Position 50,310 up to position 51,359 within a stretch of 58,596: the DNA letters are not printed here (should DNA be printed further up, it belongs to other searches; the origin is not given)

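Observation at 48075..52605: Candidate amino-sugar or aminocyclitol pathway: DegT aminotransferase, AraC regulator, AAC(3)-TIM-barrel fusion and cyclase-like protein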

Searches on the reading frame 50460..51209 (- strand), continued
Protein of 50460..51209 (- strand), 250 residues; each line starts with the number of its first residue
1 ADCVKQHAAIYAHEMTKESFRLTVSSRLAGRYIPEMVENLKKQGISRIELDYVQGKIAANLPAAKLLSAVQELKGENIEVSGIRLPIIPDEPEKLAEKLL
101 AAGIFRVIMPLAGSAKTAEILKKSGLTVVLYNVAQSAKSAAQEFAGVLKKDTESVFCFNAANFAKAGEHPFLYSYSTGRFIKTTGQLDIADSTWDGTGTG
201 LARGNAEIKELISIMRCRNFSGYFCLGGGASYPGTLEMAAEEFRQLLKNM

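Call 67: find_encoding_contigs(protein=P0215, flank=8000, max_places=2)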
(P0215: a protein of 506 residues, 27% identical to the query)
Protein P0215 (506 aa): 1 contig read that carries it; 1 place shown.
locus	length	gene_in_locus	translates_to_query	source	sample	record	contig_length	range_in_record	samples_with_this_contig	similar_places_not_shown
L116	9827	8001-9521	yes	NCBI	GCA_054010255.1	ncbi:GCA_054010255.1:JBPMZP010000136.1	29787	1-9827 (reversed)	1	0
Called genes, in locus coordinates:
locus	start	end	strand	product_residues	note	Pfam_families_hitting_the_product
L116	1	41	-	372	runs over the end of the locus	PF01408:GFO_IDH_MocA, PF21252:Glyco_hydro_109_C, PF02894:GFO_IDH_MocA_C, PF22725:GFO_IDH_MocA_C3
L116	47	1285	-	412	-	PF01408:GFO_IDH_MocA, PF21252:Glyco_hydro_109_C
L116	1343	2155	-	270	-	PF01791:DeoC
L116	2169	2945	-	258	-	PF08220:HTH_DeoR, PF08279:HTH_11 (weak), PF00455:DeoRC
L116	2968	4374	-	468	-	PF02610:AraA_N, PF24856:AraA_central, PF11762:Arabinose_Iso_C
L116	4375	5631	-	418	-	PF00370:FGGY_N, PF02782:FGGY_C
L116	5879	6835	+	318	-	-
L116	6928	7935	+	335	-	PF04909:Amidohydro_2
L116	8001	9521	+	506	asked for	PF02522:Antibiotic_NAT, PF01261:AP_endonuc_2 (faint)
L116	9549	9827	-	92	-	?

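Call 68: find_homologous_proteins(query=P0274, max_evalue=1e-20)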
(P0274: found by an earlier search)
Query P0274 (528 aa): 402 proteins with E <= 1e-20 among 8000 candidates; the best 120 are listed.
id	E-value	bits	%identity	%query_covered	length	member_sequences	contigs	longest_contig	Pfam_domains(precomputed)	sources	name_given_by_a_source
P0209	0.0e+0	1205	100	100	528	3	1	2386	PF01261.31,PF02522.20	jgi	-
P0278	6.1e-227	772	65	100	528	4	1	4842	PF01261.31,PF02522.20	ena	-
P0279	1.4e-225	768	65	100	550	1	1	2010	PF01261.31,PF02522.20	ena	-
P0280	2.3e-217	741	63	100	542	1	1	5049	PF01261.31,PF02522.20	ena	-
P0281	6.2e-172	591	55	100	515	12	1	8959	PF01261.31,PF02522.20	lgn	-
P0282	7.7e-168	577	54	100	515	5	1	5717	PF01261.31,PF02522.20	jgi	jgi:aminoglycoside 3-N-acetyltransferase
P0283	5.0e-167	574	53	100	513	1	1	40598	PF01261.31,PF02522.20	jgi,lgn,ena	-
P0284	3.2e-165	568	52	100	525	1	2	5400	PF01261.31,PF02522.20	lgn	-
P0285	4.7e-164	565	53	100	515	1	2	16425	PF01261.31,PF02522.20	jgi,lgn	jgi:aminoglycoside 3-N-acetyltransferase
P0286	5.3e-164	564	51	100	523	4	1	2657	PF01261.31,PF02522.20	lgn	-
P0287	2.0e-163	563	52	100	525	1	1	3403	PF01261.31,PF02522.20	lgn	-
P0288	4.4e-163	561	53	100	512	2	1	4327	PF01261.31,PF02522.20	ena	-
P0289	2.1e-162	559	52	100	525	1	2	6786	PF01261.31,PF02522.20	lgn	-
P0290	3.4e-162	558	55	100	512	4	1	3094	PF01261.31,PF02522.20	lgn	-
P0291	1.6e-161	556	51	100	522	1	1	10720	PF01261.31,PF02522.20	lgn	-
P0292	4.1e-161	555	52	100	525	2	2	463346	PF01261.31,PF02522.20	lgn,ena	-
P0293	5.1e-161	555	51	100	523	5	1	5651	PF01261.31,PF02522.20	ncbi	ncbi:MAG: AAC(3) family N-acetyltransferase [Armatimonadia bacterium]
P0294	7.7e-161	554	52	100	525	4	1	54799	PF01261.31,PF02522.20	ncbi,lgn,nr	ncbi:MAG: TIM barrel protein [Armatimonadetes bacterium]|nr:TIM barrel protein [Armatimonadota bacte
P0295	2.3e-160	552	50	100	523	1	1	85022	PF01261.31,PF02522.20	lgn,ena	-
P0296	1.7e-159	550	52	100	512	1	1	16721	PF01261.31,PF02522.20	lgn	-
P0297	6.7e-159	548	51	100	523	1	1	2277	PF01261.31,PF02522.20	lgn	-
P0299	1.0e-158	547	50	100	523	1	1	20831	PF01261.31,PF02522.20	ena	-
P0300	6.2e-158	544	50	100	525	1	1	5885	PF01261.31,PF02522.20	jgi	jgi:aminoglycoside 3-N-acetyltransferase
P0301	8.9e-158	544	53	97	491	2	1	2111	PF01261.31,PF02522.20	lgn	-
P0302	1.3e-157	543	50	100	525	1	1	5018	PF01261.31,PF02522.20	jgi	jgi:aminoglycoside 3-N-acetyltransferase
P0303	1.4e-157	543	50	100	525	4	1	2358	PF01261.31,PF02522.20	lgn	-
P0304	2.5e-157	542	50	100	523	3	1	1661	PF01261.31,PF02522.20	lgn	-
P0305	3.3e-157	542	49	100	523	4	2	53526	PF01261.31,PF02522.20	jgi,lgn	-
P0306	1.5e-156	540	49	100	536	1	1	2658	PF01261.31,PF02522.20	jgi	-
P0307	1.7e-156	540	50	100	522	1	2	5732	PF01261.31,PF02522.20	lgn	-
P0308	4.4e-156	538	51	100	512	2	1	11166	PF01261.31,PF02522.20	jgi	-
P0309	7.3e-156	538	53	100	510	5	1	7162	PF01261.31,PF02522.20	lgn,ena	-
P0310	7.5e-156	538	49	100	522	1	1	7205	PF01261.31,PF02522.20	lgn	-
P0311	1.5e-155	537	49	100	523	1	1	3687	PF01261.31,PF02522.20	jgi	jgi:aminoglycoside 3-N-acetyltransferase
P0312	3.4e-155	535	52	100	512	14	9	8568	PF01261.31,PF02522.20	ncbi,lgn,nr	ncbi:MAG: AAC(3) family N-acetyltransferase [Armatimonadetes bacterium]|nr:AAC(3) family N-acetyltra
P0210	5.1e-154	532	51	100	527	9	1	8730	PF01261.31,PF02522.20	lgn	-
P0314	2.5e-153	529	50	100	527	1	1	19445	PF01261.31,PF02522.20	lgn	-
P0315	3.8e-153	529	49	100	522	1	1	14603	PF01261.31,PF02522.20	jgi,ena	-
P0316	4.2e-153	528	52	100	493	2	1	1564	PF01261.31,PF02522.20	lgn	-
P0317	4.7e-153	528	50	100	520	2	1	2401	PF01261.31,PF02522.20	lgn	-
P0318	8.0e-153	528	50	100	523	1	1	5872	PF01261.31,PF02522.20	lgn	-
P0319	9.5e-153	527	49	100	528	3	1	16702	PF01261.31,PF02522.20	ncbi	-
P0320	1.2e-152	527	48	100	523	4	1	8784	PF01261.31,PF02522.20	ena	-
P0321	1.2e-152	527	49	100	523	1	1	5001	PF01261.31,PF02522.20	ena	-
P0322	1.7e-152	527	48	100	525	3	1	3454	PF01261.31,PF02522.20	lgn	-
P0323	1.3e-150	520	49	100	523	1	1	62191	PF01261.31,PF02522.20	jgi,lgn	jgi:aminoglycoside 3-N-acetyltransferase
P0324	4.5e-150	518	50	95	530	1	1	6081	PF01261.31,PF02522.20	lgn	-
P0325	2.3e-149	516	49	100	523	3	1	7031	PF01261.31,PF02522.20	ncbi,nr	ncbi:AAC(3) family N-acetyltransferase [bacterium]|nr:AAC(3) family N-acetyltransferase [bacterium]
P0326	1.8e-148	513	49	100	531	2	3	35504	PF01261.31,PF02522.20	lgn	-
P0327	1.5e-147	510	49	100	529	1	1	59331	PF01261.31,PF02522.20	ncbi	-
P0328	2.6e-147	509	48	100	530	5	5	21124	PF01261.31,PF02522.20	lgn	-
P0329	2.8e-147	509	49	100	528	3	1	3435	PF01261.31,PF02522.20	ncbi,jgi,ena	-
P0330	4.2e-145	502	48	100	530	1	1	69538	PF01261.31,PF02522.20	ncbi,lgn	-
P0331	1.7e-144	500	48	100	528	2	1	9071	PF01261.31,PF02522.20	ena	-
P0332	1.8e-144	500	47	100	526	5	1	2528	PF01261.31,PF02522.20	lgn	-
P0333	1.8e-144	500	48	100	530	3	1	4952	PF01261.31,PF02522.20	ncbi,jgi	-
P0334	3.2e-143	496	48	100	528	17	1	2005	PF01261.31,PF02522.20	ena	-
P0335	3.8e-143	496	47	100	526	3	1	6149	PF01261.31,PF02522.20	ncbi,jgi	-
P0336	8.2e-143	495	48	100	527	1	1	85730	PF01261.31,PF02522.20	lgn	-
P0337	2.9e-142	493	49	100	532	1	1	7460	PF01261.31,PF02522.20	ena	-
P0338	9.3e-142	491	47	100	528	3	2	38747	PF01261.31,PF02522.20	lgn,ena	-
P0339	3.6e-141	489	47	100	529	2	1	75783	PF01261.31,PF02522.20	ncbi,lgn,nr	ncbi:MAG: AAC(3) family N-acetyltransferase [Armatimonadota bacterium]|nr:AAC(3) family N-acetyltran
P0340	2.1e-140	487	46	100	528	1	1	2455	PF01261.31,PF02522.20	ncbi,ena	-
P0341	1.5e-139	484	47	100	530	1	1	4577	PF01261.31,PF02522.20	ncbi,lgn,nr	ncbi:MAG: AAC(3) family N-acetyltransferase [Armatimonadetes bacterium]|nr:AAC(3) family N-acetyltra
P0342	2.0e-139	483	48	100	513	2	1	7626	PF01261.31,PF02522.20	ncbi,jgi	-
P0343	3.2e-139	483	49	95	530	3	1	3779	PF01261.31,PF02522.20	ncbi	-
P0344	3.6e-139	482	47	100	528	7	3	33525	PF01261.31,PF02522.20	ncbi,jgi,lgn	-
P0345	4.4e-139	482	49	100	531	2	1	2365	PF01261.31,PF02522.20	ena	-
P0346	1.3e-138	481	49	100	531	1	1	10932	PF01261.31,PF02522.20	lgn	-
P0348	2.7e-137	476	47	100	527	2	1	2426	PF01261.31,PF02522.20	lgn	-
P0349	6.8e-137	475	48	96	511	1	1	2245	PF01261.31,PF02522.20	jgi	jgi:aminoglycoside 3-N-acetyltransferase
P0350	1.1e-136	474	46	100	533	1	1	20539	PF01261.31,PF02522.20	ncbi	-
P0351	2.0e-136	473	48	100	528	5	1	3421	PF01261.31,PF02522.20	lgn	-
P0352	3.5e-136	473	51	89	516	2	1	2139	PF01261.31,PF02522.20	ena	-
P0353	2.4e-135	470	48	95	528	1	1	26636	PF01261.31,PF02522.20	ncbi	ncbi:MAG: AAC(3) family N-acetyltransferase [Armatimonadota bacterium]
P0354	3.9e-135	469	47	100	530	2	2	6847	PF01261.31,PF02522.20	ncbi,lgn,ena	-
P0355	4.5e-135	469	48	95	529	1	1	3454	PF01261.31,PF02522.20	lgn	-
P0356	5.5e-135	469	47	100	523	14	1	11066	PF01261.31,PF02522.20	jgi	jgi:aminoglycoside 3-N-acetyltransferase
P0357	1.2e-134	468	46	100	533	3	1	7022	PF01261.31,PF02522.20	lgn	-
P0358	3.3e-134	466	46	99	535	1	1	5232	PF01261.31,PF02522.20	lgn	-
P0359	4.0e-134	466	47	95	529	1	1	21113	PF01261.31,PF02522.20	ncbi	-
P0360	2.1e-133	463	46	100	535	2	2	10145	PF01261.31,PF02522.20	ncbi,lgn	ncbi:MAG: AAC(3) family N-acetyltransferase [Armatimonadota bacterium]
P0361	2.4e-133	463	47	99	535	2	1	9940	PF01261.31,PF02522.20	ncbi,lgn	ncbi:MAG: AAC(3) family N-acetyltransferase [Armatimonadota bacterium]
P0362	7.0e-133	462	47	96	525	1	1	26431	PF01261.31,PF02522.20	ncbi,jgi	-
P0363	2.7e-132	460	46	100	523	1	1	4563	PF01261.31,PF02522.20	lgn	-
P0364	4.9e-132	459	47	95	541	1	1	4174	PF01261.31,PF02522.20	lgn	-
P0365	6.6e-132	459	47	95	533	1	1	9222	PF01261.31,PF02522.20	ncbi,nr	ncbi:MAG: hypothetical protein GF393_08075 [Armatimonadia bacterium]|nr:hypothetical protein [Armati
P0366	7.0e-132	458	48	95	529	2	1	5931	PF01261.31,PF02522.20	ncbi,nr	ncbi:MAG TPA: AAC(3) family N-acetyltransferase [Armatimonadota bacterium]|nr:AAC(3) family N-acetyl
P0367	7.8e-131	455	46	100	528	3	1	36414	PF01261.31,PF02522.20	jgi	-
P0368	9.7e-131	455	47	95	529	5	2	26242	PF01261.31,PF02522.20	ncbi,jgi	-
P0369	1.3e-130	454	48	96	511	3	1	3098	PF01261.31,PF02522.20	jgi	-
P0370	1.4e-130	454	47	95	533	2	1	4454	PF01261.31,PF02522.20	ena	-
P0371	1.5e-130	454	46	99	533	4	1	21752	PF01261.31,PF02522.20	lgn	-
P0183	6.2e-130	452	46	100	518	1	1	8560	PF01261.31,PF02522.20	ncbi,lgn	-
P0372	1.5e-129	451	46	95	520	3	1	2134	PF01261.31,PF02522.20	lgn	-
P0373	1.6e-129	451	44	99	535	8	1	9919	PF01261.31,PF02522.20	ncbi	-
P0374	5.7e-129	449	46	95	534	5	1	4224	PF01261.31,PF02522.20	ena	-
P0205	6.5e-129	449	46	100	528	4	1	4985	PF01261.31,PF02522.20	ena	-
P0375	1.0e-128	448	45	98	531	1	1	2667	PF01261.31,PF02522.20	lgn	-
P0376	2.5e-128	447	47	95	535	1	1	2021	PF01261.31,PF02522.20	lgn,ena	-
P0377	8.0e-128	445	46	100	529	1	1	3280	PF01261.31,PF02522.20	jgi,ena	-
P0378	1.7e-127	444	47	95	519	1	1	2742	PF01261.31,PF02522.20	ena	-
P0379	1.0e-126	441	46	95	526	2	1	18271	PF01261.31,PF02522.20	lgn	-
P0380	3.3e-126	440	46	100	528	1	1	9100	PF01261.31,PF02522.20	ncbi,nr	ncbi:MAG: AAC(3) family N-acetyltransferase [Armatimonadetes bacterium]|nr:AAC(3) family N-acetyltra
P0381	4.5e-126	439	47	96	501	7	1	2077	PF01261.31,PF02522.20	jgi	jgi:aminoglycoside 3-N-acetyltransferase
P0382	3.5e-123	430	50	83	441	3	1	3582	PF01261.31,PF02522.20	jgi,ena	-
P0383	4.8e-122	426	45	95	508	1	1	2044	PF01261.31,PF02522.20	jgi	jgi:aminoglycoside 3-N-acetyltransferase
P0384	9.3e-122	425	45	100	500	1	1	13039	PF01261.31,PF02522.20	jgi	jgi:aminoglycoside 3-N-acetyltransferase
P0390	1.1e-115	405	44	100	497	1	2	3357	PF01261.31,PF02522.20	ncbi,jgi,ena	-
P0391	1.6e-115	404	43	100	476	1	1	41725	PF02522.20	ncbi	ncbi:MAG: AAC(3) family N-acetyltransferase [Armatimonadota bacterium]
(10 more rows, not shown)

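Call 70: find_encoding_contigs(protein=P0292, flank=7000, max_places=1)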
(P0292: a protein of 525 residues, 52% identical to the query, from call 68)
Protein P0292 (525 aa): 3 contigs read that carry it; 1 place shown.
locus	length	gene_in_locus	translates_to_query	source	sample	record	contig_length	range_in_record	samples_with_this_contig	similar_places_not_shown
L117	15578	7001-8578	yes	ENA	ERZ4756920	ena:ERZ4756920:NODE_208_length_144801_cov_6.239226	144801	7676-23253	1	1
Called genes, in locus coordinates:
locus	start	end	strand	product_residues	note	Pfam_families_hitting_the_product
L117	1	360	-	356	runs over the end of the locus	PF03462:PCRF, PF00472:RF-1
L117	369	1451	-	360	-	PF07136:DUF1385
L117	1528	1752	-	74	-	PF01197:Ribosomal_L31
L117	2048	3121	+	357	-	PF00044:Gp_dh_N, PF02800:Gp_dh_C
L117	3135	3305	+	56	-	-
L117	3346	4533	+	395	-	PF00162:PGK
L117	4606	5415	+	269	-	PF00121:TIM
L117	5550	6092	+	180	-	PF12802:MarR_2, PF01047:MarR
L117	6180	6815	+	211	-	-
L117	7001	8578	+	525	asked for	PF02522:Antibiotic_NAT, PF01261:AP_endonuc_2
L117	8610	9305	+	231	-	PF13189:Cytidylate_kin2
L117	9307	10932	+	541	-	PF07969:Amidohydro_3, PF01979:Amidohydro_1 (faint)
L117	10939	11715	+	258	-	PF01904:DUF72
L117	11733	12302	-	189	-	PF01025:GrpE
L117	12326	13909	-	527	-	PF00118:Cpn60_TCP1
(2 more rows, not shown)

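Call 71: find_encoding_contigs(protein=P0339, flank=7000, max_places=1)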
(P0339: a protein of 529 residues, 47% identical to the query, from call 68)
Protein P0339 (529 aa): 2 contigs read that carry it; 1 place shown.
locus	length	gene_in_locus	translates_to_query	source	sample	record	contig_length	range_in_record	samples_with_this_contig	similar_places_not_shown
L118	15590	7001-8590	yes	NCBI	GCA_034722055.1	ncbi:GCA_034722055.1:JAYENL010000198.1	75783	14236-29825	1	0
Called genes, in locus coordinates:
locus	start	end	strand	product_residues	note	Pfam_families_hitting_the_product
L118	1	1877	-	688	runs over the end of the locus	-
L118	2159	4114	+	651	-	PF00122:E1-E2_ATPase, PF00702:Hydrolase, PF08282:Hydrolase_3 (faint)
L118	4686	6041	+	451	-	PF02449:Glyco_hydro_42, PF16116:DUF4832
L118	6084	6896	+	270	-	PF00857:Isochorismatase (faint)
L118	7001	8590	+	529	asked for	PF02522:Antibiotic_NAT, PF01261:AP_endonuc_2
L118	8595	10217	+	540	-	PF07969:Amidohydro_3, PF01979:Amidohydro_1 (faint), PF07969:Amidohydro_3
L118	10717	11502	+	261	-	PF01904:DUF72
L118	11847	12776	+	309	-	PF01073:3Beta_HSD, PF01370:Epimerase, PF02719:Polysacc_synt_2, PF04321:RmlD_sub_bind, PF13460:NAD_binding_10, PF16363:GDP_Man_Dehyd, PF07993:NAD_binding_4 (weak)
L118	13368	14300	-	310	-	PF00246:Peptidase_M14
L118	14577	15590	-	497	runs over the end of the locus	PF01946:Thi4, PF01266:DAO (faint), PF12831:FAD_oxidored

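Call 72: find_encoding_contigs(protein=P0336, flank=7000, max_places=1)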
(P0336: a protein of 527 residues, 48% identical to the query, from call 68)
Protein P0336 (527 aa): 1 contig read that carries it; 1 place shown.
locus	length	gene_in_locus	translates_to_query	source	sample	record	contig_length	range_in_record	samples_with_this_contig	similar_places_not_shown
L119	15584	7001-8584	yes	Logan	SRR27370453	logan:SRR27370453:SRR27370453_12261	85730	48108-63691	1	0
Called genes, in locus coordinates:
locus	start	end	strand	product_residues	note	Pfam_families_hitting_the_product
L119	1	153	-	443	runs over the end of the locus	PF03951:Gln-synt_N, PF00120:Gln-synt_C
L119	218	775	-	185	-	PF18306:LDcluster4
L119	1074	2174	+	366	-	PF00294:PfkB, PF01467:CTP_transf_like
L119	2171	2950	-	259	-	-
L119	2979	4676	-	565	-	PF21088:MS_channel_1st, PF00924:MS_channel_2nd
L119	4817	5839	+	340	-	PF01408:GFO_IDH_MocA, PF02894:GFO_IDH_MocA_C, PF22725:GFO_IDH_MocA_C3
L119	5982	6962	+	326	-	PF01408:GFO_IDH_MocA, PF22725:GFO_IDH_MocA_C3, PF02894:GFO_IDH_MocA_C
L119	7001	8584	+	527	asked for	PF02522:Antibiotic_NAT, PF01261:AP_endonuc_2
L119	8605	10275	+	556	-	PF07969:Amidohydro_3, PF01979:Amidohydro_1 (weak)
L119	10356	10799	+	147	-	PF01904:DUF72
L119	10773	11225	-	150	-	PF01842:ACT (faint), PF19571:ACT_8, PF22629:ACT_AHAS_ss (faint)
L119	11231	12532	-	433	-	PF00501:AMP-binding, PF14535:AMP-binding_C_2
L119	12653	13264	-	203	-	PF01558:POR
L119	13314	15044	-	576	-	PF01855:POR_N, PF02775:TPP_enzyme_C, PF12797:Fer4_2 (faint), PF13237:Fer4_10 (weak), PF14697:Fer4_21 (weak), PF00037:Fer4 (weak)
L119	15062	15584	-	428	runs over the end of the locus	PF04443:LuxE (faint), PF00501:AMP-binding, PF14535:AMP-binding_C_2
